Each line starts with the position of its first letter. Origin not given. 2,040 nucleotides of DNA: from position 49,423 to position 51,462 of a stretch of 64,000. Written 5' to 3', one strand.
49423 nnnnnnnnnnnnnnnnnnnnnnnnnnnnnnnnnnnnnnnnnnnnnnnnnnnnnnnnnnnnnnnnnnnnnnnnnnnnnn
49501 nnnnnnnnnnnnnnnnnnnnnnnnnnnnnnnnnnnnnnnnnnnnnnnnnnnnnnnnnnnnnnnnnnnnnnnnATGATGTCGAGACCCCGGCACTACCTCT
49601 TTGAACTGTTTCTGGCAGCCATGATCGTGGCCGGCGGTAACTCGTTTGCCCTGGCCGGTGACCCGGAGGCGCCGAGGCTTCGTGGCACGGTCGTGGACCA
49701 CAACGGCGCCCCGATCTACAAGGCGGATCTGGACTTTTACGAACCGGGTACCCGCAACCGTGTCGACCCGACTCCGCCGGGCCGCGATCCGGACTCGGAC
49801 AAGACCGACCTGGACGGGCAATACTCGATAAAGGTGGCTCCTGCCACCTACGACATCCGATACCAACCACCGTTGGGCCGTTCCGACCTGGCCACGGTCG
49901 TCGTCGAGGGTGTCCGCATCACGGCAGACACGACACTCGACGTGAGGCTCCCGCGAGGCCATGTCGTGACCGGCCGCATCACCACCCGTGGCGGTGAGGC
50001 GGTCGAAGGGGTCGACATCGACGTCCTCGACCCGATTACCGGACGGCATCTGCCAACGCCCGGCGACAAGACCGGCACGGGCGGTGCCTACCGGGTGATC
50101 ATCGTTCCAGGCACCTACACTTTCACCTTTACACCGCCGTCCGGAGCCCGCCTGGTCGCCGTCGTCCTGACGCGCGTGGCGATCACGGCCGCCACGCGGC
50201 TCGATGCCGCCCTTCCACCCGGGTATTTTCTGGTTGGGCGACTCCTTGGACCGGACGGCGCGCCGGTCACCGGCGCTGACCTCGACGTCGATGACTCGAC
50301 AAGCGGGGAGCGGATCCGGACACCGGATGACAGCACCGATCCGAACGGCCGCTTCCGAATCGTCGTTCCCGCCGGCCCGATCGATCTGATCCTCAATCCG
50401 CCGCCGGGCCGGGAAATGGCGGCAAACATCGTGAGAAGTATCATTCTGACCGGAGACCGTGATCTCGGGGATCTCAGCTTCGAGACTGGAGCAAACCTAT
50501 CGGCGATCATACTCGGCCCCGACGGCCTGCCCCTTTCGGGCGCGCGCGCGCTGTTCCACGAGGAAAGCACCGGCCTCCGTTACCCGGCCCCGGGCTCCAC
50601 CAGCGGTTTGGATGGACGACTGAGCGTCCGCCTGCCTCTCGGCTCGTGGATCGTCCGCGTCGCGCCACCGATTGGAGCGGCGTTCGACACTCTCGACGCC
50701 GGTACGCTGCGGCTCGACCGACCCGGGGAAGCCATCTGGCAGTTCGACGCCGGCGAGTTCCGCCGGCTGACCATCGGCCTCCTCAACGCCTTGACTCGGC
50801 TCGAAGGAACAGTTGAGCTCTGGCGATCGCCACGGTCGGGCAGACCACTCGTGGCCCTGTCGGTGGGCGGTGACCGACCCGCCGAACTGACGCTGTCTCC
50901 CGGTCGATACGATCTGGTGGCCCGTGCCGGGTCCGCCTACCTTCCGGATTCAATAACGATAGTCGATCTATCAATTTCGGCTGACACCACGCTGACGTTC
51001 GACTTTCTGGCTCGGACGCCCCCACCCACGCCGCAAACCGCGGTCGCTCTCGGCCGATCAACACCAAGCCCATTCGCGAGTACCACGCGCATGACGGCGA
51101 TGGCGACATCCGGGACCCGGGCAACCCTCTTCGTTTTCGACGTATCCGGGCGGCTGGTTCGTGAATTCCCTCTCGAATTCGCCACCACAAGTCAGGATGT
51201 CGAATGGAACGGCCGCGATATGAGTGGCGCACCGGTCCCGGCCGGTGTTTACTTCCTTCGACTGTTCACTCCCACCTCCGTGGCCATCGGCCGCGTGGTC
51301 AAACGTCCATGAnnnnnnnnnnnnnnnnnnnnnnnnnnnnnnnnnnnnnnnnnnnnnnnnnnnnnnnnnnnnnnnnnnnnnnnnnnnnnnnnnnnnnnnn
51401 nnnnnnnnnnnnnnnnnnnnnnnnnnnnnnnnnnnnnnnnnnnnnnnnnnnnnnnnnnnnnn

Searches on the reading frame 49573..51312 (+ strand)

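Call 29: search_protein_families(library=pfam, proteins=[window:49573-51312:+], max_evalue=0.0001)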
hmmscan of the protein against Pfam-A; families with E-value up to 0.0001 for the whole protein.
window:49573-51312:+ (579 aa): 3 families
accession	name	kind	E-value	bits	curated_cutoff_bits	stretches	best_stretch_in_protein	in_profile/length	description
PF13620.12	CarboxypepD_reg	-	6.5e-19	68.5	32.3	0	36-124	2-79/82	Carboxypeptidase regulatory-like domain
PF13860.13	FlgD_ig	-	2.5e-06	27.8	27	0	511-561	19-70/79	FlgD Ig-like domain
PF02369.22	Big_1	-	7.1e-05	23.3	34.9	0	27-88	12-66/93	Bacterial Ig-like domain (group 1)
